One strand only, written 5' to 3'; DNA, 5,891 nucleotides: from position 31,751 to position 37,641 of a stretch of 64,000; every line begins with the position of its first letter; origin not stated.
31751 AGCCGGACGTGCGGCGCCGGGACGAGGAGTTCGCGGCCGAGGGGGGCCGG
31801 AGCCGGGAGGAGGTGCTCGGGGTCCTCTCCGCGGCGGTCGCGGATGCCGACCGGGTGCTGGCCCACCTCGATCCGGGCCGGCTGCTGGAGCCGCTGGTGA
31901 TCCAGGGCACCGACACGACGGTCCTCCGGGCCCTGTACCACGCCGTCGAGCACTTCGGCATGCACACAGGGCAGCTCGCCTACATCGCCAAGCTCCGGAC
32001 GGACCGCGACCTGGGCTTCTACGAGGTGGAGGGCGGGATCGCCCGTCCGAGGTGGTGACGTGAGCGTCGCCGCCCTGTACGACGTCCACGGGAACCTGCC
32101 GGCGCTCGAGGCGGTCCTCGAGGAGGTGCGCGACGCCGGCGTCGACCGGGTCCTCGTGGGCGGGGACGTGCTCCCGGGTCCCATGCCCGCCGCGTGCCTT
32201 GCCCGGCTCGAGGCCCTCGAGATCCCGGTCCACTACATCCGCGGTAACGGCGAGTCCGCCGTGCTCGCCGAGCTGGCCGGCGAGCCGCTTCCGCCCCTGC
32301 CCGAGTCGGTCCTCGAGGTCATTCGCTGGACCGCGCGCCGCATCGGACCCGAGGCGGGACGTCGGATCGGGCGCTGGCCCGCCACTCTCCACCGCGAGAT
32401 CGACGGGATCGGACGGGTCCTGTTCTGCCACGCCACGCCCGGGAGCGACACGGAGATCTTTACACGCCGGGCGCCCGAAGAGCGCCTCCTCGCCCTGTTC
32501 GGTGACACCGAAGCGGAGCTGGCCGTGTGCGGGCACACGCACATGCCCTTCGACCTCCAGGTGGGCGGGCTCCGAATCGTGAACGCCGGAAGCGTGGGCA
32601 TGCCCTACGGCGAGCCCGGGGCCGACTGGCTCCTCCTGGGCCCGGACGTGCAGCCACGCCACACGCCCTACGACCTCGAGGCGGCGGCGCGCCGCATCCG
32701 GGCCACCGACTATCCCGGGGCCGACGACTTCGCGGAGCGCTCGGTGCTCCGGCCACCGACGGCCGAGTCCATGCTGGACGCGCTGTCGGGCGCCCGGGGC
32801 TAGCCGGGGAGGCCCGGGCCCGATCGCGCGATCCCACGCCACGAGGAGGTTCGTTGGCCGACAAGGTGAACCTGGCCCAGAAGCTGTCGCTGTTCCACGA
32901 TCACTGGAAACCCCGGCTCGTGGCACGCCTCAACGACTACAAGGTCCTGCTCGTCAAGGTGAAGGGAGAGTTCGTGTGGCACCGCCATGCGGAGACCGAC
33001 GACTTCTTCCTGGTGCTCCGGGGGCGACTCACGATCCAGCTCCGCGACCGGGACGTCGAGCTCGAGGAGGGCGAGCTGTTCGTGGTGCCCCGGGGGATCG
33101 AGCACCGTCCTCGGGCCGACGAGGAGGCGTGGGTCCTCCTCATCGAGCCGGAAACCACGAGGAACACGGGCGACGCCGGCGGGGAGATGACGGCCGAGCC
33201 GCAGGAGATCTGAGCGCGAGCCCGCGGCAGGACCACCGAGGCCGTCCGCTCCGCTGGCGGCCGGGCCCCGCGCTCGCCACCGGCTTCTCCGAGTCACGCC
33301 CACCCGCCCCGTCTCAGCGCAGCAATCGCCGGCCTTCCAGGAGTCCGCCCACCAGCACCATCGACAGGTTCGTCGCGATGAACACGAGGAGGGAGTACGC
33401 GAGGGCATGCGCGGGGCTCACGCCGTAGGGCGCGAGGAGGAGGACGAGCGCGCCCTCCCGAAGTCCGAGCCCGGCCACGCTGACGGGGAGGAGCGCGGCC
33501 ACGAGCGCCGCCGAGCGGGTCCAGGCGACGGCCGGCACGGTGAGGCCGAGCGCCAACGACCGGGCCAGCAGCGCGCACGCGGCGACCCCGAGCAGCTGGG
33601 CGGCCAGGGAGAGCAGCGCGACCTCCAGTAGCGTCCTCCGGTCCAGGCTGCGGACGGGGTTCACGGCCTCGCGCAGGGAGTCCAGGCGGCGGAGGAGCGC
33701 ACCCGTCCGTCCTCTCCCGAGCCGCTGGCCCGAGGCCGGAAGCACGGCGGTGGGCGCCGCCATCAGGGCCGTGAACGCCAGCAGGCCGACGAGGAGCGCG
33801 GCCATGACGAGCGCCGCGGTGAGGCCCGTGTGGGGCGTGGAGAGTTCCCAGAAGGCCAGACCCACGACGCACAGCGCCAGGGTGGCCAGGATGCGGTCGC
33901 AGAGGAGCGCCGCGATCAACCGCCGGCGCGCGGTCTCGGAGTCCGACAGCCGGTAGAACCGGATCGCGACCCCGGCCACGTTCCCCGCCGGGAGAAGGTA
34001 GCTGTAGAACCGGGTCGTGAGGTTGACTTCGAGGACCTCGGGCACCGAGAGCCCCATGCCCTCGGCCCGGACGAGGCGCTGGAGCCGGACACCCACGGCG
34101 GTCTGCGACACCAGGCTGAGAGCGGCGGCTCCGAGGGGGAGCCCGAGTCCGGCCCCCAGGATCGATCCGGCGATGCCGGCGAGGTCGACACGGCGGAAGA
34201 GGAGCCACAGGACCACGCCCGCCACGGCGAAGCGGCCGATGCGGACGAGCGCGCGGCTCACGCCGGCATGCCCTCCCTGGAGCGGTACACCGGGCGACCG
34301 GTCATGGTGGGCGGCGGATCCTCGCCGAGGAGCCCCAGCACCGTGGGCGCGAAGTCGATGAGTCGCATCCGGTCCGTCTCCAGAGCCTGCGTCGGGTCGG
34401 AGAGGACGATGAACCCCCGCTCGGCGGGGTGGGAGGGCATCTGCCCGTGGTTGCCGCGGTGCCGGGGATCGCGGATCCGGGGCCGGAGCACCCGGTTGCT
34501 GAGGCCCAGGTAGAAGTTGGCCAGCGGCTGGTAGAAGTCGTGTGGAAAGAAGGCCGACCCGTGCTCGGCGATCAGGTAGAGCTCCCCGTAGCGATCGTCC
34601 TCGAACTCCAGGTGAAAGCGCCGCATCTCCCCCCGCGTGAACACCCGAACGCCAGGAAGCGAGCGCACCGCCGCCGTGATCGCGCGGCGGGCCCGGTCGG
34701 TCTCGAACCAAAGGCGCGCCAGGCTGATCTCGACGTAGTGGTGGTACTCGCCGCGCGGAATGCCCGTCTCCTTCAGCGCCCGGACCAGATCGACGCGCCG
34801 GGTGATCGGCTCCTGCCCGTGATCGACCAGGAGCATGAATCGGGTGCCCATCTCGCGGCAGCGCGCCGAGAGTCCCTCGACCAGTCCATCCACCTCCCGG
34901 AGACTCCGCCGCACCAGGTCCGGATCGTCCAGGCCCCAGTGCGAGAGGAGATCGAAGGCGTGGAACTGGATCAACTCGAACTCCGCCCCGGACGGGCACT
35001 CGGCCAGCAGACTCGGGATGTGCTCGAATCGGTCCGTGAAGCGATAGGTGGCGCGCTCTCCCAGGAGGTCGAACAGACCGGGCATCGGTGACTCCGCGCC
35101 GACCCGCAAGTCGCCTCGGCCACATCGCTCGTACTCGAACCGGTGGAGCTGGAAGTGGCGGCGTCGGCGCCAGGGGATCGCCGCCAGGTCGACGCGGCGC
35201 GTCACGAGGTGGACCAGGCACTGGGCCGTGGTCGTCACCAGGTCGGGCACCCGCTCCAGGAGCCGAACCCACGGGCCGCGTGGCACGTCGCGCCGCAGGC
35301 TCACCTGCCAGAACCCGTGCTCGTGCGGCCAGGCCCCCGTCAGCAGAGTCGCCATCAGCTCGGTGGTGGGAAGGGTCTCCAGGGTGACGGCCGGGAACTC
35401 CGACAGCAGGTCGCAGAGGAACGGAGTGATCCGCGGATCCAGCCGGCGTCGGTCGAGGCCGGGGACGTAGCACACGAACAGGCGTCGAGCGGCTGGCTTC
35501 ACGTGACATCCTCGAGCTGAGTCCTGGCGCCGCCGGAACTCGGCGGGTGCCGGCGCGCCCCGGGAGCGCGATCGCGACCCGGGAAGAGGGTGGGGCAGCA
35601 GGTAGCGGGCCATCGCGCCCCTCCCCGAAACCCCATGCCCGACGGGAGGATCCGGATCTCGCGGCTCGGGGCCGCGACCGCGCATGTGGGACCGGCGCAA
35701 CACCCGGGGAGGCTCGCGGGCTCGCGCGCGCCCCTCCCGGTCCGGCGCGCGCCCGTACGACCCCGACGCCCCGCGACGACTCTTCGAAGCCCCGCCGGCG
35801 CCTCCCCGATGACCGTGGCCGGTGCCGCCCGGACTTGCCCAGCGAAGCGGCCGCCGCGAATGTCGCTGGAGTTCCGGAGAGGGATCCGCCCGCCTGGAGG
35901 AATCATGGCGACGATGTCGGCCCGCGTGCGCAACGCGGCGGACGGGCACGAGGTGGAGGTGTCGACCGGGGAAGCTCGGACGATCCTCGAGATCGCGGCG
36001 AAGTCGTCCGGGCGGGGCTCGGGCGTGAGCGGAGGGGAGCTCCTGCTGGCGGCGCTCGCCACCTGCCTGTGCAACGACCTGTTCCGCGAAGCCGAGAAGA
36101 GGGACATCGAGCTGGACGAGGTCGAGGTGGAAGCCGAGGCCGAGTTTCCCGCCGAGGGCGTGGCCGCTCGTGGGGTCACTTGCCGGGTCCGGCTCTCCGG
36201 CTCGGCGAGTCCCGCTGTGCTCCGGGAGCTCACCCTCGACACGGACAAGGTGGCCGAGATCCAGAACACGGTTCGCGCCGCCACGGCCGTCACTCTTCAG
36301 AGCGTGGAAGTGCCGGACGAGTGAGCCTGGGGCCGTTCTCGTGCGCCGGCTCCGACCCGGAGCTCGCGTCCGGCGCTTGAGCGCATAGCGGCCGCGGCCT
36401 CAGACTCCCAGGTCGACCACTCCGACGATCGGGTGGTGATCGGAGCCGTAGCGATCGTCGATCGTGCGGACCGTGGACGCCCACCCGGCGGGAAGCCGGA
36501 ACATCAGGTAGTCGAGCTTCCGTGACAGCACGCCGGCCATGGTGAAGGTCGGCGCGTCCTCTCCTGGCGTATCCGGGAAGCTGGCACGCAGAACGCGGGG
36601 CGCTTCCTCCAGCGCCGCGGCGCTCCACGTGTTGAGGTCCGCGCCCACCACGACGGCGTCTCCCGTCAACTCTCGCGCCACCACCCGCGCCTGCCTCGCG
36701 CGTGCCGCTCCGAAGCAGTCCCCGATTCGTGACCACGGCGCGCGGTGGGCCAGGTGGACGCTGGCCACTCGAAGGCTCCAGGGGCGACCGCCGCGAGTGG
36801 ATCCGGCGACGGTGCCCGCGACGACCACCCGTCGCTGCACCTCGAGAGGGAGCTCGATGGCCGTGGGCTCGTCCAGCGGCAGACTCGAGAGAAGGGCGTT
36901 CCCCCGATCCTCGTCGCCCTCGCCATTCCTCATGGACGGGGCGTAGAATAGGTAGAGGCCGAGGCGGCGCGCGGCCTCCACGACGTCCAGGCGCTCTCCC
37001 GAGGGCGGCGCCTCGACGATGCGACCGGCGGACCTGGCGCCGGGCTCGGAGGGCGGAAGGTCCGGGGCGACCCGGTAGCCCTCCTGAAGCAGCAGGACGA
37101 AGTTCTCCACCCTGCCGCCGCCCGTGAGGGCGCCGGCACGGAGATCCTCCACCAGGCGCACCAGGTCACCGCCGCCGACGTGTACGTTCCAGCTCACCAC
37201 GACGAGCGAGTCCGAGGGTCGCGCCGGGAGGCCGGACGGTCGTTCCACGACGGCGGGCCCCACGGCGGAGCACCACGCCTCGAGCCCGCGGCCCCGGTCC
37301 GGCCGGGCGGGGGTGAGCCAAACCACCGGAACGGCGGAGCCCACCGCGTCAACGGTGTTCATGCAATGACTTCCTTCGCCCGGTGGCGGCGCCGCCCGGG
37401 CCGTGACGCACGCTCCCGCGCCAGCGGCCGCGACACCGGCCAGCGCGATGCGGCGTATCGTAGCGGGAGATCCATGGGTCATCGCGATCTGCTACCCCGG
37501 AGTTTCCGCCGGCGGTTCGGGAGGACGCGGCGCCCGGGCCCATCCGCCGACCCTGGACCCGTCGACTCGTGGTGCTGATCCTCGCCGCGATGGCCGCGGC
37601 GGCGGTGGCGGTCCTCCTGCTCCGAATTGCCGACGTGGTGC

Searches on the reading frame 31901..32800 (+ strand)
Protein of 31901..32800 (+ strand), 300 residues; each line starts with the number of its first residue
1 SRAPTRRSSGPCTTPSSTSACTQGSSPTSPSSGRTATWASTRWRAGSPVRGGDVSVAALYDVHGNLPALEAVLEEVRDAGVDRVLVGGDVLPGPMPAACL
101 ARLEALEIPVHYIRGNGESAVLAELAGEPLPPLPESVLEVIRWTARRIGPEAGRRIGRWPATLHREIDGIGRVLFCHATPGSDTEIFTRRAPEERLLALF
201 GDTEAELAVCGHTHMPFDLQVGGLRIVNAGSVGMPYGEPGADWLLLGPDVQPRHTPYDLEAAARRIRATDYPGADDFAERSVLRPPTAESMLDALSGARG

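Call 63: search_protein_families(library=pfam, proteins=[window:31901-32800:+], max_evalue=0.00001)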
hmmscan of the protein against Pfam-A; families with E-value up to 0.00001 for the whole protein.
window:31901-32800:+ (300 aa): 2 families
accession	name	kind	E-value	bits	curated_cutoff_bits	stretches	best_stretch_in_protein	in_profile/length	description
PF12850.12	Metallophos_2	-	1.5e-17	64.5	27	1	56-240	3-143/154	Calcineurin-like phosphoesterase superfamily domain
PF00149.33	Metallophos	-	1.6e-08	35.7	21.5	1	61-215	8-190/191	Calcineurin-like phosphoesterase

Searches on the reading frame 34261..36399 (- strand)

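Call 63: search_protein_families(library=pfam, proteins=[window:34261-36399:-], max_evalue=0.00001)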
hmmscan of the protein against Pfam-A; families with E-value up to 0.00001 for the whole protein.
window:34261-36399:- (713 aa): 1 family
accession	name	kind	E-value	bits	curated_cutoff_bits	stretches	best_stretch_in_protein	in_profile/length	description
PF01663.27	Phosphodiest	-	1.3e-07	32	23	1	348-621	47-327/342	Type I phosphodiesterase / nucleotide pyrophosphatase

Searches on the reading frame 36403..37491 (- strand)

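Call 63: search_protein_families(library=pfam, proteins=[window:36403-37491:-], max_evalue=0.00001)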
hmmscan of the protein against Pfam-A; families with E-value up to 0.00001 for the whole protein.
window:36403-37491:- (363 aa): 1 family
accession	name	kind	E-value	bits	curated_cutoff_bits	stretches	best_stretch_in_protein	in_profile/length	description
PF03372.29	Exo_endo_phos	-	4.9e-10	40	24.5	1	99-352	1-225/225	Endonuclease/Exonuclease/phosphatase family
